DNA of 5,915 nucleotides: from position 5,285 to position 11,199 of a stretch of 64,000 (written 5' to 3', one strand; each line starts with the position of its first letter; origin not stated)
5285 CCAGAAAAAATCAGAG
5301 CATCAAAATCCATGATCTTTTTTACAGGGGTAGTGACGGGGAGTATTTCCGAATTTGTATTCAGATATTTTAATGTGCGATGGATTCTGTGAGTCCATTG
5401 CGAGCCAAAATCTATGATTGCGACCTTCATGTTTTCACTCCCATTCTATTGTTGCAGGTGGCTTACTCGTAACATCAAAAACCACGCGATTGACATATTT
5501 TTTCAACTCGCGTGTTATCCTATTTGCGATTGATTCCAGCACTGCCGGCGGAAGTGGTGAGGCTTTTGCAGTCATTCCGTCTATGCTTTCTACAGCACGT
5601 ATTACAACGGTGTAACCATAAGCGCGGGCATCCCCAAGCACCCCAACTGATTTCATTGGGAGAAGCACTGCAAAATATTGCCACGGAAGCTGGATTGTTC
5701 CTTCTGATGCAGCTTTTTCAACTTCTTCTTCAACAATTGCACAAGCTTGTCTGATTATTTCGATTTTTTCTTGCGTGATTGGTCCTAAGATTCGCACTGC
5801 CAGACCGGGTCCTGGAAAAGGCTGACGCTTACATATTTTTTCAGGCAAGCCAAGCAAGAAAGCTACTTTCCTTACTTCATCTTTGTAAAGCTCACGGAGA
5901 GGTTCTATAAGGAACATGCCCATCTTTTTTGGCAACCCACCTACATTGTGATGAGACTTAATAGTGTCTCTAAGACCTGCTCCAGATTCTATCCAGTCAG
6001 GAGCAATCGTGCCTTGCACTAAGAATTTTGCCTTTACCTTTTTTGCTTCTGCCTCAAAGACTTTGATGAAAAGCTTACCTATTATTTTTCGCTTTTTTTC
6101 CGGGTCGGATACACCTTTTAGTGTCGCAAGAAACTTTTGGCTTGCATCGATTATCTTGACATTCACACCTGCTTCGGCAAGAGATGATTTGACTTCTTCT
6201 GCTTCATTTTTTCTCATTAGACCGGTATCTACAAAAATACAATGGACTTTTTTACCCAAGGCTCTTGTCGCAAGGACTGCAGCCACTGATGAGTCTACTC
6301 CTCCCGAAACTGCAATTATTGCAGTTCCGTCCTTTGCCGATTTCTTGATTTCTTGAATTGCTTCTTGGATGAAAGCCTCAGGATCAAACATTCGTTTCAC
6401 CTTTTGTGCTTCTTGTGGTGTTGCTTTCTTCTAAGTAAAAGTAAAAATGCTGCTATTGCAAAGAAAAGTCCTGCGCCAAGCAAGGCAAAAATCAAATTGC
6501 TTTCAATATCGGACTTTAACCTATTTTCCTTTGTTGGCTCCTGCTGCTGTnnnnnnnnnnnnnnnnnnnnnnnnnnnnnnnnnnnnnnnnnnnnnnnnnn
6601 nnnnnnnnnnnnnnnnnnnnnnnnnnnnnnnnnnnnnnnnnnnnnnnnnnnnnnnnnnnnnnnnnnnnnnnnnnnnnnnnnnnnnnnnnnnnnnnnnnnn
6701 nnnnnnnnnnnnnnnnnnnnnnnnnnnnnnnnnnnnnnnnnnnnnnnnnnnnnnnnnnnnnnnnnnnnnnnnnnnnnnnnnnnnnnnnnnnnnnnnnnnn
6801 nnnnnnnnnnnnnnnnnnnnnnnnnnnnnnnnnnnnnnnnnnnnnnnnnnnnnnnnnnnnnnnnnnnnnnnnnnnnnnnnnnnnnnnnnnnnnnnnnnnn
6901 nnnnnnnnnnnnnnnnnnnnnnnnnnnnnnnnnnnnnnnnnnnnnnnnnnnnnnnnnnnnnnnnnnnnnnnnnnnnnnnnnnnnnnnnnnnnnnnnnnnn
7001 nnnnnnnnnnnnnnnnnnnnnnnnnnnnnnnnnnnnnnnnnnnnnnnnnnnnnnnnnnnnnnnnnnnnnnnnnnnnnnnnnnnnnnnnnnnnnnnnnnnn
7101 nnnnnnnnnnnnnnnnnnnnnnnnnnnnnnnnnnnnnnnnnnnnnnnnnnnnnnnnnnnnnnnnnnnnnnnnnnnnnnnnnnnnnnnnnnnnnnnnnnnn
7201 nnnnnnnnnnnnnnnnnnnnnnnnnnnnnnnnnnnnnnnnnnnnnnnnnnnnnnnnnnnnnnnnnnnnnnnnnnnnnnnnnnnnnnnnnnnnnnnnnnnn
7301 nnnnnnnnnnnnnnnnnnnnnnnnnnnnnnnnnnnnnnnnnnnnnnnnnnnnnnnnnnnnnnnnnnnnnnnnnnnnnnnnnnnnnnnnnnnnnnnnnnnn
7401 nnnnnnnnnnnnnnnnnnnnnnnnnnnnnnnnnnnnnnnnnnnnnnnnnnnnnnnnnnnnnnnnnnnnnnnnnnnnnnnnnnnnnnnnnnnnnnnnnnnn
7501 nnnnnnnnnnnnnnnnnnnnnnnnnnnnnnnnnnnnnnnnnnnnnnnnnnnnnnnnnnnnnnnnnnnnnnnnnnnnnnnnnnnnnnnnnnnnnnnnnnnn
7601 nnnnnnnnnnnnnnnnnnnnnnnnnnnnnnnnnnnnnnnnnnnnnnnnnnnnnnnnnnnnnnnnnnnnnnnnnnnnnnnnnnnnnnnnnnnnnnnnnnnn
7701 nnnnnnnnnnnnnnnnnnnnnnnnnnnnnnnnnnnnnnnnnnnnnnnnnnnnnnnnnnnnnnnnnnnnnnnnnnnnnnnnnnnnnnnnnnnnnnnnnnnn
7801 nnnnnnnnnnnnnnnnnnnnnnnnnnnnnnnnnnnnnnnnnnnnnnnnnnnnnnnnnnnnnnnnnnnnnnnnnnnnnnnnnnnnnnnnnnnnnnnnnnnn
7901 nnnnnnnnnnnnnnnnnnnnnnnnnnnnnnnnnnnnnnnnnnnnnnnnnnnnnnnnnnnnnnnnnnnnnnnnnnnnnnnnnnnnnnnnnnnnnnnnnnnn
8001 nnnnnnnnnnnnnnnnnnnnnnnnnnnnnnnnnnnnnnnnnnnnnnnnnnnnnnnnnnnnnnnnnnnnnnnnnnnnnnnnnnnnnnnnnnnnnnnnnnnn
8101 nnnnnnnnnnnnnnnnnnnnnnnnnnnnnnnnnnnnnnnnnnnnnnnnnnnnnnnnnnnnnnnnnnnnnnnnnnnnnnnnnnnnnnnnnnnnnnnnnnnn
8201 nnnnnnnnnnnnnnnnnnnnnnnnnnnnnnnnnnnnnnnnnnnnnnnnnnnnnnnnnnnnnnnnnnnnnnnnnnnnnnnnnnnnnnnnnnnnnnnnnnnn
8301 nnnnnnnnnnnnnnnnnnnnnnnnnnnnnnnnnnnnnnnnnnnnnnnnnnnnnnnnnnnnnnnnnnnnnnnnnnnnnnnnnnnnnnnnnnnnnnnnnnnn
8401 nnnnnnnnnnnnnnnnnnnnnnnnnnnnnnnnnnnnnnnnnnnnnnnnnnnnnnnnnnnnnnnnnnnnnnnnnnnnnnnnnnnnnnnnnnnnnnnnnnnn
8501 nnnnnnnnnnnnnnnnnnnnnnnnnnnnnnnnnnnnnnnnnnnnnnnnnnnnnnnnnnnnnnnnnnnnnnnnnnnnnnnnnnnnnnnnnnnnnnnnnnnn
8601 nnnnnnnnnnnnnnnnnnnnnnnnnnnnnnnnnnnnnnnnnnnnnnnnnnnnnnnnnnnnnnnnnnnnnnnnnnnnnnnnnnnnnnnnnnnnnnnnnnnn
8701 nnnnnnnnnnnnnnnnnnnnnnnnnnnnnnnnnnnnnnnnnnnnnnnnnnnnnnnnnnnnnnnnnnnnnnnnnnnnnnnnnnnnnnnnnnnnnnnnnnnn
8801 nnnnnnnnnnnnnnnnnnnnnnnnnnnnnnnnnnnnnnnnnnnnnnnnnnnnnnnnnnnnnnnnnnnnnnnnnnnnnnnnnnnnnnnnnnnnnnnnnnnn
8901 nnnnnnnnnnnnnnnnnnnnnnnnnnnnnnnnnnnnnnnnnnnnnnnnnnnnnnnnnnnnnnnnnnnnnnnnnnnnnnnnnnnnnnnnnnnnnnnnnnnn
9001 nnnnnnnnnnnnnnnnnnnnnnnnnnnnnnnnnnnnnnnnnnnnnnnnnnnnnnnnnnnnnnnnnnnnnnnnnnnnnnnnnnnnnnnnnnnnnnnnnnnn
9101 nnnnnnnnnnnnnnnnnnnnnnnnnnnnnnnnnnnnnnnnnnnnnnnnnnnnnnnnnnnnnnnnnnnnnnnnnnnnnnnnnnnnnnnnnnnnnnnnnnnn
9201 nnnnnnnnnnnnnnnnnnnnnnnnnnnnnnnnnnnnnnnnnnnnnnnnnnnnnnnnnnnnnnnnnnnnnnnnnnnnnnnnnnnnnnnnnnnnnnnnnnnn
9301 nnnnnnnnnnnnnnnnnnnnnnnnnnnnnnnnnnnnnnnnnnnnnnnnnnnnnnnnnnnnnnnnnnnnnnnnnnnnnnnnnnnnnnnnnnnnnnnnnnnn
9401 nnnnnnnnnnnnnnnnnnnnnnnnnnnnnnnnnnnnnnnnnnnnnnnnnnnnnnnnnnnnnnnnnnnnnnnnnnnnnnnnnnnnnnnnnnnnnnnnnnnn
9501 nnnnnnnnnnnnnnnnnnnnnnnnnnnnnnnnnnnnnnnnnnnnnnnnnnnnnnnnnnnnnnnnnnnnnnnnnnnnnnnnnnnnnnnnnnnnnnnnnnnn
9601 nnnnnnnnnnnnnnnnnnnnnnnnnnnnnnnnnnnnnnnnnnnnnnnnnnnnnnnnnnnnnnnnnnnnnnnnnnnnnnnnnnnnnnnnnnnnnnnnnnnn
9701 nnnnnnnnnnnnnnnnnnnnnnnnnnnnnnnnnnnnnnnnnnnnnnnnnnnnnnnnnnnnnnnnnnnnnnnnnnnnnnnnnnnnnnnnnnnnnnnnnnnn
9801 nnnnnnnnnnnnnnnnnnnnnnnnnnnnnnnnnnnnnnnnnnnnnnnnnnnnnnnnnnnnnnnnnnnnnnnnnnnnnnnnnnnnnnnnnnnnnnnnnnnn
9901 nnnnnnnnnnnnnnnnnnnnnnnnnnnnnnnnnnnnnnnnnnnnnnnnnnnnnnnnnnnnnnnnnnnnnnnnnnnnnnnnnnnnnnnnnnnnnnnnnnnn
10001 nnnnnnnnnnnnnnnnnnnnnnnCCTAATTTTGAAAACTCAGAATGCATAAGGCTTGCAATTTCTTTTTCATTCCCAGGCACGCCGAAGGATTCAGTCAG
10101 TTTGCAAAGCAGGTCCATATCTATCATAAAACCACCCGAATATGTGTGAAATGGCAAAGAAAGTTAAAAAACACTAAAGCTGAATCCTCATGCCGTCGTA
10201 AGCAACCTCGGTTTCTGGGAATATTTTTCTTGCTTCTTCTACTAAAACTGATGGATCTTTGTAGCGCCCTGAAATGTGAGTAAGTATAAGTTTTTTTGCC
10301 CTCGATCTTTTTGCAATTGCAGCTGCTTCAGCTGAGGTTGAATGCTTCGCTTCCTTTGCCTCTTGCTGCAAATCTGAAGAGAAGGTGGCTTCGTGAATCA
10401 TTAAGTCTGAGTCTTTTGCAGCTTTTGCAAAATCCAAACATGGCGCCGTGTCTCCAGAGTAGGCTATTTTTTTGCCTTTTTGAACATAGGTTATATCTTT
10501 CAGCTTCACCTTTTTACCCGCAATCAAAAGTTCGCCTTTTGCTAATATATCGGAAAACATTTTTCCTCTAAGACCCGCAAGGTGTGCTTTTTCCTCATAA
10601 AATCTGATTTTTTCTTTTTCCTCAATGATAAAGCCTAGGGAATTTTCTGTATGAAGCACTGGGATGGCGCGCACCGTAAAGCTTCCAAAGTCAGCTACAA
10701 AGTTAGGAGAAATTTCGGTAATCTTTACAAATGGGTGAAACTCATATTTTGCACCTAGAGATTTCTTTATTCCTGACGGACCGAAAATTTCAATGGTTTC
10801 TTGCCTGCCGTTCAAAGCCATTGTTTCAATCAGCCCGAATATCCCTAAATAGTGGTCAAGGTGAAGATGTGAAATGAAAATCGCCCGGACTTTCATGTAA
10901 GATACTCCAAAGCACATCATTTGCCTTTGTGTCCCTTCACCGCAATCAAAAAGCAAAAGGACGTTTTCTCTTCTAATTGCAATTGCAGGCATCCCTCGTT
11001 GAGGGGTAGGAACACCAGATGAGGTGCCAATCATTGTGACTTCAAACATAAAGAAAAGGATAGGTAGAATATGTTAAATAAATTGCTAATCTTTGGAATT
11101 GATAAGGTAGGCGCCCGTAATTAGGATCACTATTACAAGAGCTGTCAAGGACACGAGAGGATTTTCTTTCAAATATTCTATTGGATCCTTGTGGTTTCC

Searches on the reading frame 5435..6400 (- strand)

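Call 7: search_protein_families(library=pfam, proteins=[window:5435-6400:-], max_evalue=0.01)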
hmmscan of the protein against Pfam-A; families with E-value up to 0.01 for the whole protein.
window:5435-6400:- (321 aa): 9 families
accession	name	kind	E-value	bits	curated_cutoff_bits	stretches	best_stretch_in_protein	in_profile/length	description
PF00958.27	GMP_synt_C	-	2.8e-35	120.7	27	1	231-320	4-92/92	GMP synthase C terminal domain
PF02540.23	NAD_synthase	-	7.4e-12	45.4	21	1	17-97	12-92/242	NAD synthase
PF06508.19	QueC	-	9e-07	29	22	1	27-97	2-69/210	Queuosine biosynthesis protein QueC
PF02568.20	ThiI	-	9.3e-06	25.8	20.5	1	24-131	3-116/197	Thiamine biosynthesis protein (ThiI)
PF03054.22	tRNA_Me_trans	-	1.7e-05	25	20.6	1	28-77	4-52/202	tRNA methyl transferase HUP domain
PF01507.26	PAPS_reduct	-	0.00028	21.4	22.5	1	28-103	3-77/175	Phosphoadenosine phosphosulfate reductase domain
PF00764.25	Arginosuc_synth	-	0.00031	21.3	27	1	28-91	3-66/162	Arginosuccinate synthase N-terminal HUP domain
PF01171.26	ATP_bind_3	-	0.00094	19.4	27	1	27-179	2-155/182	PP-loop family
PF00733.27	Asn_synthase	-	0.0037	17.4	21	1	29-84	22-78/354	Asparagine synthase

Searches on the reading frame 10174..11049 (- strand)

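Call 6: search_protein_families(library=pfam, proteins=[window:10174-11049:-], max_evalue=0.01)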
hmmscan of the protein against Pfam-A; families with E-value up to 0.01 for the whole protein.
window:10174-11049:- (291 aa): 4 families
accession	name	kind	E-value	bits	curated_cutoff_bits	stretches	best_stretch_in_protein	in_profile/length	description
PF12706.13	Lactamase_B_2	-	1.8e-21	77.1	27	2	32-147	3-135/200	Beta-lactamase superfamily domain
PF00753.33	Lactamase_B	-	4.9e-08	33.6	22.7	1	23-96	9-86/196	Metallo-beta-lactamase superfamily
PF13691.12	Lactamase_B_4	-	2.2e-06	27.6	27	1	17-69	9-63/63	tRNase Z endonuclease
PF23023.1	Anti-Pycsar_Apyc1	-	0.00018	21.5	50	1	3-92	4-91/250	Anti-Pycsar protein Apyc1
